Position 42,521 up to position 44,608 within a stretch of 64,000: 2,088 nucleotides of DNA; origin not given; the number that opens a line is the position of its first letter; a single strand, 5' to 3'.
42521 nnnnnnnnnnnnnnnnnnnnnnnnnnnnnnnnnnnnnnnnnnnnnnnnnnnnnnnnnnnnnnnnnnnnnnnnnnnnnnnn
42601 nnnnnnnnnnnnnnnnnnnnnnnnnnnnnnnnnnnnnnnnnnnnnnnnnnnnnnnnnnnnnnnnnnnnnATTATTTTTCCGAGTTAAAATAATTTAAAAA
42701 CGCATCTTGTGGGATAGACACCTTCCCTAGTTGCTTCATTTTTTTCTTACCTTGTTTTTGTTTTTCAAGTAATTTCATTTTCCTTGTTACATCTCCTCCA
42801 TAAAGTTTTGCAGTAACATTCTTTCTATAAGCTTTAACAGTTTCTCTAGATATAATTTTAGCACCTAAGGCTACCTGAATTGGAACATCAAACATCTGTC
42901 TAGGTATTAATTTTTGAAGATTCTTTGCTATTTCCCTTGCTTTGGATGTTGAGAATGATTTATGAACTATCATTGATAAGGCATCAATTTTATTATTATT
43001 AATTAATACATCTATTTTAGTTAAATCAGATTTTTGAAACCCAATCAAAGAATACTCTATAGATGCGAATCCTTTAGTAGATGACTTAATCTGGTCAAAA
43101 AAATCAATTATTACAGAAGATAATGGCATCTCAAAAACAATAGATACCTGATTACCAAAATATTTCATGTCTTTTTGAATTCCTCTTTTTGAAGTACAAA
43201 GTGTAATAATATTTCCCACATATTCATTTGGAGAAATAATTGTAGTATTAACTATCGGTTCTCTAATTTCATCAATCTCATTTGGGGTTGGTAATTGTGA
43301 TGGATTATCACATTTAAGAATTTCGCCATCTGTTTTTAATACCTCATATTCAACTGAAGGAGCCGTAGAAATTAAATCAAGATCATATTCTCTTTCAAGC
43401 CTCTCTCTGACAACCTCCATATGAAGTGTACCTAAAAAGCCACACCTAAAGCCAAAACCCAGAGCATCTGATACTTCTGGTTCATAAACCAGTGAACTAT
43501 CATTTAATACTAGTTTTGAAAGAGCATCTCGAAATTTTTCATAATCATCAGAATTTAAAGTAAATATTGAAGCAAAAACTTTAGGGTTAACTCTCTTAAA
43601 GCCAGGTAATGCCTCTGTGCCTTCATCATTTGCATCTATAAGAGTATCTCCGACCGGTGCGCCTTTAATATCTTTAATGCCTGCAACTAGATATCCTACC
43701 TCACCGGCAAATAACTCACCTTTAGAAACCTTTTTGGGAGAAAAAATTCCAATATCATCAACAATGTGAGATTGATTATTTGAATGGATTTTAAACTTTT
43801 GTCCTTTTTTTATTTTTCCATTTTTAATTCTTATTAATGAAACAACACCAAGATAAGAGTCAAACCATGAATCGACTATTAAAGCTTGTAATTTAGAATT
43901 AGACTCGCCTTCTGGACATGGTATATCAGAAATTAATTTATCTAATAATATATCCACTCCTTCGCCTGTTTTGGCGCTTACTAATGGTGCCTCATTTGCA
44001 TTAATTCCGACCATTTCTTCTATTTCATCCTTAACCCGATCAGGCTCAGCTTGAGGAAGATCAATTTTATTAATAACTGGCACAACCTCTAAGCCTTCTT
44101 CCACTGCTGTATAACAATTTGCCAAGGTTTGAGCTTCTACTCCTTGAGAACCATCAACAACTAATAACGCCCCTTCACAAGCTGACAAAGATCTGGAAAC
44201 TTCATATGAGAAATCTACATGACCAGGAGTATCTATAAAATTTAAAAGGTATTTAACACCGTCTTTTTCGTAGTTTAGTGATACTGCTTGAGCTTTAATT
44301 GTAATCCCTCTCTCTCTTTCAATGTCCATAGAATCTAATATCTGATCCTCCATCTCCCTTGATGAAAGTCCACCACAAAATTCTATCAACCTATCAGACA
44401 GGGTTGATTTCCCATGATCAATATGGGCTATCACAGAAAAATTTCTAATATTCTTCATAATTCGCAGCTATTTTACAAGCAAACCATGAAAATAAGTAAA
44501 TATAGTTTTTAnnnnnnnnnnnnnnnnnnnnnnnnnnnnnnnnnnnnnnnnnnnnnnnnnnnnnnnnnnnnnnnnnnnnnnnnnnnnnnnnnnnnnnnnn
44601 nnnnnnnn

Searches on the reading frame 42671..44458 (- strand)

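Call 36: search_protein_families(library=ncbifam, max_evalue=1e-10, proteins=[window:42671-44458:-])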
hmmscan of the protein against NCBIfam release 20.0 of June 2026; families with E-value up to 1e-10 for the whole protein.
window:42671-44458:- (595 aa): 28 families (the best 25 are shown)
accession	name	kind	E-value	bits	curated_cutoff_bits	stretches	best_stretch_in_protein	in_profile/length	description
TIGR01393.1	lepA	equivalog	3.1e-277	920.8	533.9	1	2-591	1-592/595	translation elongation factor 4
TIGR01394.1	TypA_BipA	equivalog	1.4e-61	208.4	757.3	1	4-476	1-470/594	translational GTPase TypA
TIGR00490.1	aEF-2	equivalog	5.8e-50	170.1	738.45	2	2-145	17-161/720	elongation factor EF-2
TIGR00484.1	EF-G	equivalog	1.7e-49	168.6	659.4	1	2-156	8-161/691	elongation factor G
NF009381.0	PRK12740.1-5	subfamily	6.8e-47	160.3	583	2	2-162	7-168/692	elongation factor G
NF012153.1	tet_protect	equivalog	2.1e-43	148.5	775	1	6-149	2-144/614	tetracycline resistance ribosomal protection protein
NF007583.0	PRK10218.1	equivalog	1.3e-41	142.3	1260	1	2-370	3-388/607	ribosome-dependent GTPase TypA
NF001964.0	PRK00741.1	equivalog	4.1e-39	134.4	473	1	3-159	11-172/529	peptide chain release factor 3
NF009891.0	PRK13351.1-1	equivalog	1.5e-38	132.8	597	2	2-169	7-173/681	elongation factor G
TIGR00503.1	prfC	equivalog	5.3e-30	104.3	466.95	1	4-159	11-171/527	peptide chain release factor 3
NF000120.3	47473_otr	exception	2.7e-28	98.9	900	1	6-149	4-146/608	tetracycline resistance ribosomal protection protein Otr(A)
NF033148.1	tet_protect_M_W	exception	5e-27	94.5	1100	1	3-149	2-147/639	TetM/TetW/TetO/TetS family tetracycline resistance ribosomal protection protein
NF009379.0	PRK12740.1-3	equivalog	3.1e-25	88.8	513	1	161-372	256-461/674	elongation factor G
NF058620.1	EFG2_Bacteroid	exception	2.5e-24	85.6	1000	1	2-174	7-177/717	elongation factor G2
NF012154.0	tet_protect_Q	exception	8.3e-23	80.5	1425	1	3-142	2-140/638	tetracycline resistance ribosomal protection protein Tet(Q)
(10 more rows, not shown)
